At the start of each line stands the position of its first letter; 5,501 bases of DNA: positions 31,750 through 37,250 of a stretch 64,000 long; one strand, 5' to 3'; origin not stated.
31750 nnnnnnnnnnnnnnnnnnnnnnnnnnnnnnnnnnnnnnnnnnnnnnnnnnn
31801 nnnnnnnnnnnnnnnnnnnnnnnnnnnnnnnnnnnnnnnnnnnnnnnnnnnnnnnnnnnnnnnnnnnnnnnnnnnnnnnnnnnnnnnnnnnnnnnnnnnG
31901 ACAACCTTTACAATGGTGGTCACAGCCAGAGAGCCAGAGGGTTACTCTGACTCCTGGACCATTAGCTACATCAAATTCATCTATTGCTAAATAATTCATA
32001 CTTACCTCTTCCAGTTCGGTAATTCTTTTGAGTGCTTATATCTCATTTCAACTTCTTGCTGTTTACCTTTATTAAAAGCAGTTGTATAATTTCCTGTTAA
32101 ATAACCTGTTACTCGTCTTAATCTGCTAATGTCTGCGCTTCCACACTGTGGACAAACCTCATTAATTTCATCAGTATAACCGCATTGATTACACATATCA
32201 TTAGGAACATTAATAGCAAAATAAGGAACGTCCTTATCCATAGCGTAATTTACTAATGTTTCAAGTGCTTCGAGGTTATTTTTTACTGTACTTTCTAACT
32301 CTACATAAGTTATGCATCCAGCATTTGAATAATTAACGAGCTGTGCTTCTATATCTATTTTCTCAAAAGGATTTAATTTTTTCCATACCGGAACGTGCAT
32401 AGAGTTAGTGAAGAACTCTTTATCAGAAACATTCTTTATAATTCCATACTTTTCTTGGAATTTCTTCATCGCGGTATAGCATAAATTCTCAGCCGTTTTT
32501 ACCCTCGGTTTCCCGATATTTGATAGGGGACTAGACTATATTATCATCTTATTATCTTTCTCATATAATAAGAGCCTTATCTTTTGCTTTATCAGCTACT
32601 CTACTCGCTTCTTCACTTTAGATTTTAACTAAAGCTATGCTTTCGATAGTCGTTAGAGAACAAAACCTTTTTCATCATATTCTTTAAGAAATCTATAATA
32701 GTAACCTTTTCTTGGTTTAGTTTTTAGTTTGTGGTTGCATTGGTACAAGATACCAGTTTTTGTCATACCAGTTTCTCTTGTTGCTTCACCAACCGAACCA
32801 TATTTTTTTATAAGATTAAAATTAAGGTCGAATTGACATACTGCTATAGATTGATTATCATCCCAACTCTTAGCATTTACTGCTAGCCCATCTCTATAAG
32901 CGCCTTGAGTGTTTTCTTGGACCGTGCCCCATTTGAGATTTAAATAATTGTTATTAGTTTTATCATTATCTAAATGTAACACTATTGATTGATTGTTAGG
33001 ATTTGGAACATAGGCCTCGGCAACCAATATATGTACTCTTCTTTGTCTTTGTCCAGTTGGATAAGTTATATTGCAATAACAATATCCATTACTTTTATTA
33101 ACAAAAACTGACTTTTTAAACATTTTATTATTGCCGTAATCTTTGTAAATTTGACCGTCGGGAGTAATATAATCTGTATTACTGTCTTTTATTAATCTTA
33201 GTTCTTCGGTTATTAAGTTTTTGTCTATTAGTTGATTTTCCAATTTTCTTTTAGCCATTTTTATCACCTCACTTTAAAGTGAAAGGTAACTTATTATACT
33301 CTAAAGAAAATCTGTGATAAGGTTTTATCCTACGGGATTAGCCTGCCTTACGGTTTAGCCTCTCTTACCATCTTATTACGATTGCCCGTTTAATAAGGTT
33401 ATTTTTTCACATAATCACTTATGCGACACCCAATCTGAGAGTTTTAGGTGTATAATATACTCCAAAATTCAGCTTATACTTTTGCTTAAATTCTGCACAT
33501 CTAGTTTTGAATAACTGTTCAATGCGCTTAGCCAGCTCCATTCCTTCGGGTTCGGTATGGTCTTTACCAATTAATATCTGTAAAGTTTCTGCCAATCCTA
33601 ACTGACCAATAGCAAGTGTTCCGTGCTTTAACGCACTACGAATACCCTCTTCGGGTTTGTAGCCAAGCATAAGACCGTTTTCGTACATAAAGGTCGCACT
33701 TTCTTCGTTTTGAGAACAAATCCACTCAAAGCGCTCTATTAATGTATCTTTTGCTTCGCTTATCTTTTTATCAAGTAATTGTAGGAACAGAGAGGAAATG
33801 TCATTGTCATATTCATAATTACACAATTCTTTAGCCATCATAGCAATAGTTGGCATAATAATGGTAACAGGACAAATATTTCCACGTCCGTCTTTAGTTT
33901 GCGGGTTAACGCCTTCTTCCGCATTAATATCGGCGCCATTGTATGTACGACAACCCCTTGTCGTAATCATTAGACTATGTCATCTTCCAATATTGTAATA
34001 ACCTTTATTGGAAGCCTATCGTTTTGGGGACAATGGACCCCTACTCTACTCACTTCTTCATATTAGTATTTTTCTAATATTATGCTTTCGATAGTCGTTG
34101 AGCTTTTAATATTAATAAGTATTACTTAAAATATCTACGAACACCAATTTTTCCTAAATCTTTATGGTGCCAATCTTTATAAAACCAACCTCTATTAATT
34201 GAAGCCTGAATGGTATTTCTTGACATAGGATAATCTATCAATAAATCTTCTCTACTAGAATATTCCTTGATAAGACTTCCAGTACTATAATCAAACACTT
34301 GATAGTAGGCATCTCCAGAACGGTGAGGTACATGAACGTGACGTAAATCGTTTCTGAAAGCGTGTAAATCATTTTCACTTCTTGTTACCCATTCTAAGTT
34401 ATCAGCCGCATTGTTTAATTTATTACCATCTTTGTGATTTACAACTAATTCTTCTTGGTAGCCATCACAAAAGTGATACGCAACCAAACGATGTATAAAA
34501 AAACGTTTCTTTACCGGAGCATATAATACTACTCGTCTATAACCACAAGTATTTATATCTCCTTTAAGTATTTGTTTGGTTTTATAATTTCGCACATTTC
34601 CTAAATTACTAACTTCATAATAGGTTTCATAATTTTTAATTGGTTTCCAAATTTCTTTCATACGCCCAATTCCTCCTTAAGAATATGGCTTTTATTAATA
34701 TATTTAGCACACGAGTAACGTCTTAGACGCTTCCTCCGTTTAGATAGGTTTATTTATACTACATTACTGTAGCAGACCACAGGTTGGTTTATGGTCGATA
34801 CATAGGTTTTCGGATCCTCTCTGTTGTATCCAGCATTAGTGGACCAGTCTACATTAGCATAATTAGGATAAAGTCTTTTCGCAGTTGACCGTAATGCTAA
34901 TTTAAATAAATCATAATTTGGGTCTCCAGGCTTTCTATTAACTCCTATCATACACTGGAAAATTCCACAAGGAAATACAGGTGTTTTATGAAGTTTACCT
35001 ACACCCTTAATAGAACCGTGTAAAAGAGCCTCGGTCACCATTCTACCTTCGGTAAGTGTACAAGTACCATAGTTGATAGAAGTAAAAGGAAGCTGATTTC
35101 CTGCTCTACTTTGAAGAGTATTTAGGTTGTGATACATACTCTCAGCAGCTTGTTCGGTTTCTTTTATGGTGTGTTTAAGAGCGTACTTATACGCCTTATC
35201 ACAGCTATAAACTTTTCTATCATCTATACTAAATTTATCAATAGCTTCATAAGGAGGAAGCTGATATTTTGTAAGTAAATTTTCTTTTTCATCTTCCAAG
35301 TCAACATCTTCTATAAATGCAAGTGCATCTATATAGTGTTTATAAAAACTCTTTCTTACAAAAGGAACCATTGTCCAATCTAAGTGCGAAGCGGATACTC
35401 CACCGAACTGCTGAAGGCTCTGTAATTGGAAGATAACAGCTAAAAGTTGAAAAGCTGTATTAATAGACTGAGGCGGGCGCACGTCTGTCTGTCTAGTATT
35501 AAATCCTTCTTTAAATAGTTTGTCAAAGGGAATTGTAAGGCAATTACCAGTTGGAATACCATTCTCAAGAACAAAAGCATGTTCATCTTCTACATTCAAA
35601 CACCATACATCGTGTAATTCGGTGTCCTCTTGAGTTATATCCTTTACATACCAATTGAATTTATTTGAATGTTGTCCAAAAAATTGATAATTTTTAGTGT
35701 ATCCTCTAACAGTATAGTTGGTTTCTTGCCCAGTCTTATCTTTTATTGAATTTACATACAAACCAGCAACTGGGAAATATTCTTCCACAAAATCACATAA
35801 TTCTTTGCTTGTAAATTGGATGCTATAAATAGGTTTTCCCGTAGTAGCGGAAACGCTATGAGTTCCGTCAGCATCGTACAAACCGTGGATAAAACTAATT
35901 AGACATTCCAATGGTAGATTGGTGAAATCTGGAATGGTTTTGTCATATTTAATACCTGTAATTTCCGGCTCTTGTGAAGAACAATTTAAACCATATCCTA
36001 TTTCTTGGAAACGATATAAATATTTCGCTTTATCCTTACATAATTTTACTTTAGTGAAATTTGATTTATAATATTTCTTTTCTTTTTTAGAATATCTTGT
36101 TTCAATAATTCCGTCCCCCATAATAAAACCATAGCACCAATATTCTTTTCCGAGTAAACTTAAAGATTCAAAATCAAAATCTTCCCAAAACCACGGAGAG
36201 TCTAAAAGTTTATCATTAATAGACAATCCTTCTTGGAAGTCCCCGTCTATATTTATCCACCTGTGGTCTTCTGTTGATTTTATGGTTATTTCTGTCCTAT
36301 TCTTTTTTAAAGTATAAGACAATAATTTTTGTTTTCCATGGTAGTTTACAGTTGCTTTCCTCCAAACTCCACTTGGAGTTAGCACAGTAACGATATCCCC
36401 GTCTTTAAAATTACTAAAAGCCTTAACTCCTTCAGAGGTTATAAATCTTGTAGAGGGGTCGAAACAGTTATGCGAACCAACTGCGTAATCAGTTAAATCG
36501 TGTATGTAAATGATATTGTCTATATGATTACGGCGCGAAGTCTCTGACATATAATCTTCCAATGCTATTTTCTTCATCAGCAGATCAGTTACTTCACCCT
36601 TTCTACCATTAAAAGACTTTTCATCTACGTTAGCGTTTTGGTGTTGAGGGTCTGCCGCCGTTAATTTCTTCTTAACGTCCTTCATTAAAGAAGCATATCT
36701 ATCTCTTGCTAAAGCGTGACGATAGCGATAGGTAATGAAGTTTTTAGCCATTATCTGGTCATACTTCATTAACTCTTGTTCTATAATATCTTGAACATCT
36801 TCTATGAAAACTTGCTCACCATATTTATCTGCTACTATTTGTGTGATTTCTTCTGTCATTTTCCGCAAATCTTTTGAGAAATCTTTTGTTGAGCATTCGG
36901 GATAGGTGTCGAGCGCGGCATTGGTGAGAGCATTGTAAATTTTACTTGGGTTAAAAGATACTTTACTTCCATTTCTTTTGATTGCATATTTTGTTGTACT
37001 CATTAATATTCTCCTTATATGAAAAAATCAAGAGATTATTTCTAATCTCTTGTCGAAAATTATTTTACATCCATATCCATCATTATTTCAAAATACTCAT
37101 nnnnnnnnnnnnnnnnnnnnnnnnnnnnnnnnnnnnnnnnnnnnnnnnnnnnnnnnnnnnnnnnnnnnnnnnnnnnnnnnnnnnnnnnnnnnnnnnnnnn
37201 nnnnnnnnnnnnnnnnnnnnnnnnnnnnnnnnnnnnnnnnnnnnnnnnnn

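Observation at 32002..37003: nrdD carries three selfish elements at once: an intein plus two HNH-encoding group I introns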

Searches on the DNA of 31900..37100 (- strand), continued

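Call 72: search_rna_families(source=L147, start=11200, end=11700, threshold=evalue, max_evalue=10, show_alignments=1)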
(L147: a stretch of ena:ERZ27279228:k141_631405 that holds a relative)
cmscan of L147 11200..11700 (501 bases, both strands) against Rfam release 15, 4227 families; matches with E-value up to 10: 6.
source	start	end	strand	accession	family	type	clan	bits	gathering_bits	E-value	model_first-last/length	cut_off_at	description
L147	11292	11381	+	RF00028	Intron_gpI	Intron;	-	21.1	50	0.0037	60-138/253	no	Group I catalytic intron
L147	11545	11605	+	RF00028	Intron_gpI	Intron;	-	19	50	0.016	160-251/253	no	Group I catalytic intron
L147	11573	11642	-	RF00535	snoMe28S-Am982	Gene; snRNA; snoRNA; CD-box;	CL00054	17.2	49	3.7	1-80/80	no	Small nucleolar RNA Me28S-Am982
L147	11259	11378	-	RF01437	S_pombe_snR10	Gene; snRNA; snoRNA; HACA-box;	CL00031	17.1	50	8.8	1-167/167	no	small nucleolar RNA snR10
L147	11312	11334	-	RF01072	TMV_UPD-PK3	Cis-reg;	-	14.6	34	0.56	1-31/31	no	Pseudoknot of upstream pseudoknot domain (UPD) of the 3'UTR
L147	11645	11700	-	RF00065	snoR9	Gene; snRNA; snoRNA; CD-box;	CL00132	11.3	90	4.3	73-128/128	5'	Small nucleolar RNA snoR9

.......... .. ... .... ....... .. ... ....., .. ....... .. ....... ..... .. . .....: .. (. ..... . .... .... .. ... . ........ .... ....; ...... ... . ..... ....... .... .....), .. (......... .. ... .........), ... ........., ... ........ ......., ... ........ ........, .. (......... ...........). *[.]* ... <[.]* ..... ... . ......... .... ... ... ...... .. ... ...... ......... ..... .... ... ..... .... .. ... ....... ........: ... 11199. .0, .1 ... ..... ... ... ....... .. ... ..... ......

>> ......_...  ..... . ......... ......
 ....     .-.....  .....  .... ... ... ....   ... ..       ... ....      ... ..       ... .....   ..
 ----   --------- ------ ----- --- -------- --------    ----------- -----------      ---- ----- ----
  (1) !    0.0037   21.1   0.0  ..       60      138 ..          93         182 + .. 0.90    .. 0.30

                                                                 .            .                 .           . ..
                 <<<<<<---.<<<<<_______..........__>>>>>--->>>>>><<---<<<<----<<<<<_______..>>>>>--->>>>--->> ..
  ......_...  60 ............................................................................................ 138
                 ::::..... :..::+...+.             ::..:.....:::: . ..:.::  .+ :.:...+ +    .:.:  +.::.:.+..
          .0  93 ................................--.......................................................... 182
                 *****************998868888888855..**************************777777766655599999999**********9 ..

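Call 73: search_rna_families(source=window, start=33940, end=34130, threshold=evalue, max_evalue=10, show_alignments=1)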
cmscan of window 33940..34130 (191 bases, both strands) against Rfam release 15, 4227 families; matches with E-value up to 10: 4.
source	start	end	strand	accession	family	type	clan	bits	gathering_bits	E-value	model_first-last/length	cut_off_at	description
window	33955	34130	-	RF00028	Intron_gpI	Intron;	-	15.4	50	0.07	111-253/253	5'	Group I catalytic intron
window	34082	34130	+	RF01821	RsaH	Gene; sRNA;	-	13.9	50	6.6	1-49/123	3'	RNA Staph. aureus H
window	34103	34130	+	RF01350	CRISPR-DR41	Gene; CRISPR;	-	13.8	36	5.3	1-28/29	3'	CRISPR RNA direct repeat element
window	33954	34016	-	RF03005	lysM-TM7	Cis-reg;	-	13.2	61.5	4.2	1-138/138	no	lysM-TM7 RNA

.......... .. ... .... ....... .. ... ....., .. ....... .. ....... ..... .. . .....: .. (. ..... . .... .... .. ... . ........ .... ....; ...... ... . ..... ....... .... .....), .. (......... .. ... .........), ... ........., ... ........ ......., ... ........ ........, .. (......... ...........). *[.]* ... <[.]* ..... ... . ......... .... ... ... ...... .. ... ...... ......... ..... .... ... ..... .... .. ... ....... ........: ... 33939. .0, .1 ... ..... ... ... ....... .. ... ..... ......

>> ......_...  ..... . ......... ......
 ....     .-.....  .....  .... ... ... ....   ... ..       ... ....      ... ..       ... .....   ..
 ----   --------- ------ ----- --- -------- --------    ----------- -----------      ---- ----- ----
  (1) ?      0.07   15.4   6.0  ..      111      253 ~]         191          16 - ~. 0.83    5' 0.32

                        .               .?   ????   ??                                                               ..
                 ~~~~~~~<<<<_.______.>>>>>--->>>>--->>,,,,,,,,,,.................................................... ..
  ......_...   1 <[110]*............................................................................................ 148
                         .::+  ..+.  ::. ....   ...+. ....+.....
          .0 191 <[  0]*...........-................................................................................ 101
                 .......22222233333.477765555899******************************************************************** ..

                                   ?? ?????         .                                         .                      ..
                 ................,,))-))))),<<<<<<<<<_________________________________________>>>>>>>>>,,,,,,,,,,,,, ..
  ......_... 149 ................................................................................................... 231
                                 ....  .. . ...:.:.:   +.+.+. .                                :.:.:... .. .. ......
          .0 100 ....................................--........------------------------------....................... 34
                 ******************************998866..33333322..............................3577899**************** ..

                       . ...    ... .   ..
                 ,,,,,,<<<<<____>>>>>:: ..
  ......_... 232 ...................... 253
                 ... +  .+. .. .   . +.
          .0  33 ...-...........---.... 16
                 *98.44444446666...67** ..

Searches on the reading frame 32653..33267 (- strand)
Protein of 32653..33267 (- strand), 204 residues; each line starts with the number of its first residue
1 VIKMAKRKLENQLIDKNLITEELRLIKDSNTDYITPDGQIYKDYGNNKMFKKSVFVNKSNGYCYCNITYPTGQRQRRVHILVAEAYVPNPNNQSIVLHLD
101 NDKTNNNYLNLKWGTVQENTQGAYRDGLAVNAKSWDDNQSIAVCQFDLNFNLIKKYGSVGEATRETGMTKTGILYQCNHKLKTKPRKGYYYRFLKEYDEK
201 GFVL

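Call 5: search_protein_families(library=pfam, proteins=[window:32653-33267:-], max_evalue=0.01)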
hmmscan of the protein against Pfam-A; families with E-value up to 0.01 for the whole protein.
window:32653-33267:- (204 aa): 1 family
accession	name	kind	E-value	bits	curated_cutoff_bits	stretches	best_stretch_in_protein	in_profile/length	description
PF13392.12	HNH_3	-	2.5e-08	33.9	24.8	1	76-120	1-45/46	HNH endonuclease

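Call 35: search_protein_families(library=ncbifam, proteins=[window:32653-33267:-], max_evalue=1)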
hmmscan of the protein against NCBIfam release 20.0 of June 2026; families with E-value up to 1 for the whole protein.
window:32653-33267:- (204 aa): 0 families

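Call 51: search_solved_structures(query=window:32653-33258:-, max_evalue=1, show_alignments=1)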
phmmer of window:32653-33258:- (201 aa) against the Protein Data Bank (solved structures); distinct sequences matched with E-value up to 1: 1.
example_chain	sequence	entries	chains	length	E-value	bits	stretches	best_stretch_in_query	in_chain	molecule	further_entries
1u3e_M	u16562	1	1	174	0.012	18.3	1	58-190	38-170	HNH homing endonuclease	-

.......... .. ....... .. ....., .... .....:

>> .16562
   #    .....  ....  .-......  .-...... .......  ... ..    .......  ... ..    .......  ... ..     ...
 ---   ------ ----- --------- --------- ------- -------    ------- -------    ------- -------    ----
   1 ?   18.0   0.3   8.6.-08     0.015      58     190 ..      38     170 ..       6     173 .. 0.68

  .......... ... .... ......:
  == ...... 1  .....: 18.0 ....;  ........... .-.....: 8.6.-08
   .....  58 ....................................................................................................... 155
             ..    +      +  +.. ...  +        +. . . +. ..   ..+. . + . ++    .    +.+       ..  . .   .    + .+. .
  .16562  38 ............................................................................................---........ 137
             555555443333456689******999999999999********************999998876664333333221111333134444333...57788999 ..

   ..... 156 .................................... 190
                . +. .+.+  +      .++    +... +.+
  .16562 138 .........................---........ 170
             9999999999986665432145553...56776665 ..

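Call 75: search_protein_families(library=phrogs, proteins=[window:32653-33258:-], max_evalue=0.00001)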
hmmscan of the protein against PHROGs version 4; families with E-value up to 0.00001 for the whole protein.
window:32653-33258:- (201 aa): 5 families
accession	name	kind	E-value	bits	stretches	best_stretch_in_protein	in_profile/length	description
phrog_59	-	DNA, RNA and nucleotide metabolism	7.6e-29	102.3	1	13-190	133-282/423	HNH endonuclease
phrog_959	-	DNA, RNA and nucleotide metabolism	8.7e-22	78.4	1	21-137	9-123/138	HNH endonuclease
phrog_1492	-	DNA, RNA and nucleotide metabolism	1.8e-15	58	1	54-129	93-168/414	HNH endonuclease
phrog_17657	-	DNA, RNA and nucleotide metabolism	1.7e-07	32.2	1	30-111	80-165/168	HNH endonuclease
phrog_826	-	DNA, RNA and nucleotide metabolism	7.5e-06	26.7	1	56-126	94-161/281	HNH endonuclease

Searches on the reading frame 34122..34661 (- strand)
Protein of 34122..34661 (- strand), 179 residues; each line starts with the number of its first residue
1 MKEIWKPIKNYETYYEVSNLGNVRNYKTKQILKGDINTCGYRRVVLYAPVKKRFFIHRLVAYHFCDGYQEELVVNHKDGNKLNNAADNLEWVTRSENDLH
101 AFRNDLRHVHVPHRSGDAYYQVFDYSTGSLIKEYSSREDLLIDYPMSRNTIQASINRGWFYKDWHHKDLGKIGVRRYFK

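Call 5: search_protein_families(library=pfam, proteins=[window:34122-34661:-], max_evalue=0.01)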
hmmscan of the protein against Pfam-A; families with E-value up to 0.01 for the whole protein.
window:34122-34661:- (179 aa): 2 families
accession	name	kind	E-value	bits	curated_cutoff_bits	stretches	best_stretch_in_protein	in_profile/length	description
PF07463.16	NUMOD4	-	1.2e-15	57.9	23.4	1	3-47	1-49/49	NUMOD4 motif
PF13392.12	HNH_3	-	2.9e-11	43.3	24.8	1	56-98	3-45/46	HNH endonuclease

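Call 35: search_protein_families(library=ncbifam, proteins=[window:34122-34661:-], max_evalue=1)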
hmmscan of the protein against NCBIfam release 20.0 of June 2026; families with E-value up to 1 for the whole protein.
window:34122-34661:- (179 aa): 1 family
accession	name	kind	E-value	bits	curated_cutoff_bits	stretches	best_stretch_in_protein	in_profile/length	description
NF011938.0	PRK15409.1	equivalog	0.2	10.6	492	1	152-176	131-155/324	glyoxylate/hydroxypyruvate reductase GhrB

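Call 50: search_solved_structures(query=window:34122-34661:-, max_evalue=1, show_alignments=1)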
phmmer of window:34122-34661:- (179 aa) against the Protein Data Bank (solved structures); distinct sequences matched with E-value up to 1: 5.
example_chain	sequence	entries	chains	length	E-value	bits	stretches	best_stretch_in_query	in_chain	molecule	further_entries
1u3e_M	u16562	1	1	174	1.6e-26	96.7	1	5-99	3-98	HNH homing endonuclease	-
5cs4_A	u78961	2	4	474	0.017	18.4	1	19-107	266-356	Acetyl-CoA carboxylase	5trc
5i6e_A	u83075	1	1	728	0.018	18.3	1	19-107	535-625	Acetyl-CoA carboxylase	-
5csa_A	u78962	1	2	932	0.03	17.6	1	19-107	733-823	Acetyl-CoA carboxylase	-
5csk_A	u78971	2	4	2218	0.085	16.1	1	19-106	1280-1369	Acetyl-CoA carboxylase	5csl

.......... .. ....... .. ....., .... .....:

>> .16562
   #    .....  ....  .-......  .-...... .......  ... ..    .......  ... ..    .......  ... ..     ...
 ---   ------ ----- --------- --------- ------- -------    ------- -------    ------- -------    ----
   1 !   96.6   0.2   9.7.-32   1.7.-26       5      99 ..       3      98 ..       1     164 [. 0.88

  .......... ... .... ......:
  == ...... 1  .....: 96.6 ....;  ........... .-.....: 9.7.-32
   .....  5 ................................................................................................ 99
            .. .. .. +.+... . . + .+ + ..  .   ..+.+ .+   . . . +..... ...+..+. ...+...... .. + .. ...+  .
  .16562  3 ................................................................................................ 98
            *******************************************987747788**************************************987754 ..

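Call 75: search_protein_families(library=phrogs, proteins=[window:34122-34661:-], max_evalue=0.00001)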
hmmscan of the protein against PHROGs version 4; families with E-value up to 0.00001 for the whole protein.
window:34122-34661:- (179 aa): 6 families
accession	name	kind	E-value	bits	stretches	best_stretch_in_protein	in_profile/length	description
phrog_59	-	DNA, RNA and nucleotide metabolism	4.8e-43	149.1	1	1-167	136-275/423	HNH endonuclease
phrog_959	-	DNA, RNA and nucleotide metabolism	4e-31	108.6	1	1-107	4-112/138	HNH endonuclease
phrog_1492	-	DNA, RNA and nucleotide metabolism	3.2e-28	100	1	1-104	43-162/414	HNH endonuclease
phrog_99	-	DNA, RNA and nucleotide metabolism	9e-14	52.9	1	8-98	114-202/383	HNH endonuclease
phrog_37683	-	unknown function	6.1e-12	46.2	1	6-102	116-209/279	-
phrog_826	-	DNA, RNA and nucleotide metabolism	7.8e-07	29.9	1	36-103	92-160/281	HNH endonuclease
